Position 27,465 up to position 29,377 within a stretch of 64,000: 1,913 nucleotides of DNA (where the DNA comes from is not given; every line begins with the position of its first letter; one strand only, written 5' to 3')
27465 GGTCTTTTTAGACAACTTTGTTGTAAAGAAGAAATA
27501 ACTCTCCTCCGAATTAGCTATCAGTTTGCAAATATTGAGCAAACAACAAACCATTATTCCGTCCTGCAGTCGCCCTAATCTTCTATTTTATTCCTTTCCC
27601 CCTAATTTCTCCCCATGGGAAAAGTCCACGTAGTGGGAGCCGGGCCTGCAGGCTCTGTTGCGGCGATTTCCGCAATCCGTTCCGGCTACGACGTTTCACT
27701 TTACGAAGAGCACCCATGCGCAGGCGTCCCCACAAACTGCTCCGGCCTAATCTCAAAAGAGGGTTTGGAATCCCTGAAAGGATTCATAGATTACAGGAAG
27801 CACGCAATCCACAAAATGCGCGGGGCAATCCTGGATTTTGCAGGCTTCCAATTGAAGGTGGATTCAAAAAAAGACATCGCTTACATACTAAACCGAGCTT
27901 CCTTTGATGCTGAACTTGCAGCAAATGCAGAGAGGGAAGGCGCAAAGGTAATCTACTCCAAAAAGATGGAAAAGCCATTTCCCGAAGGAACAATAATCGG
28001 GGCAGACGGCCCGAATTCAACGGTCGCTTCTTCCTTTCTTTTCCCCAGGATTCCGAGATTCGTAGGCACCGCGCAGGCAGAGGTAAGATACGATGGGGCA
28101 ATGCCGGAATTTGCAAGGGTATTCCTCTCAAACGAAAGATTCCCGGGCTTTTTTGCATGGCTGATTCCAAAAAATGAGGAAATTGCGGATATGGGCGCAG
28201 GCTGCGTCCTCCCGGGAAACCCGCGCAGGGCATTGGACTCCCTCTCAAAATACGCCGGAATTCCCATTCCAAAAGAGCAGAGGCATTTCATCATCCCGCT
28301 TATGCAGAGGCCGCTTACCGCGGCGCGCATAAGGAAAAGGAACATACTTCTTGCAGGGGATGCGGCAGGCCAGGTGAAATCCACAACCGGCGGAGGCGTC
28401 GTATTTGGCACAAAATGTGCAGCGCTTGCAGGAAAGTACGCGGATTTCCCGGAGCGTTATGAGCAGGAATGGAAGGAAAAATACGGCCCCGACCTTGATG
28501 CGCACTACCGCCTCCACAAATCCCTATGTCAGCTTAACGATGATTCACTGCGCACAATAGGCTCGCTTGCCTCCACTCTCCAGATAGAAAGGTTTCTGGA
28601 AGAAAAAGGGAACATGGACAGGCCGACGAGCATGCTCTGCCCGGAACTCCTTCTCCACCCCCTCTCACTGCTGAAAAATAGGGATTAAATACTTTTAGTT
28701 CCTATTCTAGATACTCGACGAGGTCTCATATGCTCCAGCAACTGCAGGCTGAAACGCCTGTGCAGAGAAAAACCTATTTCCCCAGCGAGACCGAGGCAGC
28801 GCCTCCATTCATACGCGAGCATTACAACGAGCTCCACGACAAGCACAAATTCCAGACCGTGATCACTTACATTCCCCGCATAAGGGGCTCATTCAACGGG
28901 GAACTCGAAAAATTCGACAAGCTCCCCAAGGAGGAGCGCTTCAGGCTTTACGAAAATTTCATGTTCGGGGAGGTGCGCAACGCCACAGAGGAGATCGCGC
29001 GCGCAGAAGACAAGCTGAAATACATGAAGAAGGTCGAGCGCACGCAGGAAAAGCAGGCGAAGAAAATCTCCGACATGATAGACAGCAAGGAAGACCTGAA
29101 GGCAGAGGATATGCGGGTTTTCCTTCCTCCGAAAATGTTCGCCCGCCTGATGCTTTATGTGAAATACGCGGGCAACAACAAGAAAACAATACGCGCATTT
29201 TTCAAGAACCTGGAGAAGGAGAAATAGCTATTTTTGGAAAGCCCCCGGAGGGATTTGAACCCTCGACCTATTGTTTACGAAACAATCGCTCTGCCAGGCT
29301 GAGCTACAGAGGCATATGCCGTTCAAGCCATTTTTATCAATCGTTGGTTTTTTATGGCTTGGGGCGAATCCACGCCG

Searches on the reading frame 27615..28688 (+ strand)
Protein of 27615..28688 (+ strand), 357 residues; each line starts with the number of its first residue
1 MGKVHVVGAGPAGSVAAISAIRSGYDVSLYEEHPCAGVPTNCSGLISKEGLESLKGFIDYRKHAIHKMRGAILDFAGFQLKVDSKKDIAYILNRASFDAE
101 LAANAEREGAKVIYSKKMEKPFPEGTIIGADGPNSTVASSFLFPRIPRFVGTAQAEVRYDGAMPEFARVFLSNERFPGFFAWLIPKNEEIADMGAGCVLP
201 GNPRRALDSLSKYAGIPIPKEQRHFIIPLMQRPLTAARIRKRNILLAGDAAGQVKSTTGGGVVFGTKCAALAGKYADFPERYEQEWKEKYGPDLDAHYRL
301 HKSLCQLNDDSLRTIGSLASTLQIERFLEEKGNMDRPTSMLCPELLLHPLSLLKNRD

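Call 7: search_protein_families(library=pfam, proteins=[window:27615-28688:+], max_evalue=0.1)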
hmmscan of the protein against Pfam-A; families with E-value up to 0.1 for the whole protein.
window:27615-28688:+ (357 aa): 9 families
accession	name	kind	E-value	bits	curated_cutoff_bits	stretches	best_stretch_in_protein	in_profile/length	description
PF01494.25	FAD_binding_3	-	1e-06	28.7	22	1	3-112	3-117/349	FAD binding domain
PF12831.13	FAD_oxidored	-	5.8e-06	26.3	27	1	4-37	2-35/416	FAD dependent oxidoreductase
PF13450.12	NAD_binding_8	-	9.9e-06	26.2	21.9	1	6-37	1-32/68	NAD(P)-binding Rossmann-like domain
PF01134.28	GIDA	-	2.1e-05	24.2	22.1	1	3-49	1-47/391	Glucose inhibited division protein A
PF07992.20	Pyr_redox_2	-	5.7e-05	23.1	26.1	1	3-42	2-42/291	Pyridine nucleotide-disulphide oxidoreductase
PF01266.30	DAO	-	0.00037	20.6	27.9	1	4-68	2-71/353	FAD dependent oxidoreductase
PF22578.2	GGR_cat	-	0.00067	19.9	27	1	162-224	15-78/88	Geranylgeranyl reductase catalytic domain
PF03486.20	HI0933_like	-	0.00069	19.6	50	1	3-38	2-37/244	HI0933-like protein Rossmann domain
PF00890.30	FAD_binding_2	-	0.02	14.5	20.4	1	6-42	4-40/414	FAD binding domain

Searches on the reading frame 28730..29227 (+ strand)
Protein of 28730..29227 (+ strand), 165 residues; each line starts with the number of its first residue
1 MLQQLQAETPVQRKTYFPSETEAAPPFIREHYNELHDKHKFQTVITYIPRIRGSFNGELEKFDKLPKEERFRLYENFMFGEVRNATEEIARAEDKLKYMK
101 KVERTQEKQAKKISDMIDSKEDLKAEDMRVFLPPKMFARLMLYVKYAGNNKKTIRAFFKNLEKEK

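Call 7: search_protein_families(library=pfam, proteins=[window:28730-29227:+], max_evalue=0.1)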
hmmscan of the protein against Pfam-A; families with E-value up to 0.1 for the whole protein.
window:28730-29227:+ (165 aa): 1 family
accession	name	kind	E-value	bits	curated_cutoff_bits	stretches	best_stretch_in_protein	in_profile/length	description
PF14848.11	HU-DNA_bdg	-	0.0027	18.2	30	0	44-89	75-117/124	DNA-binding domain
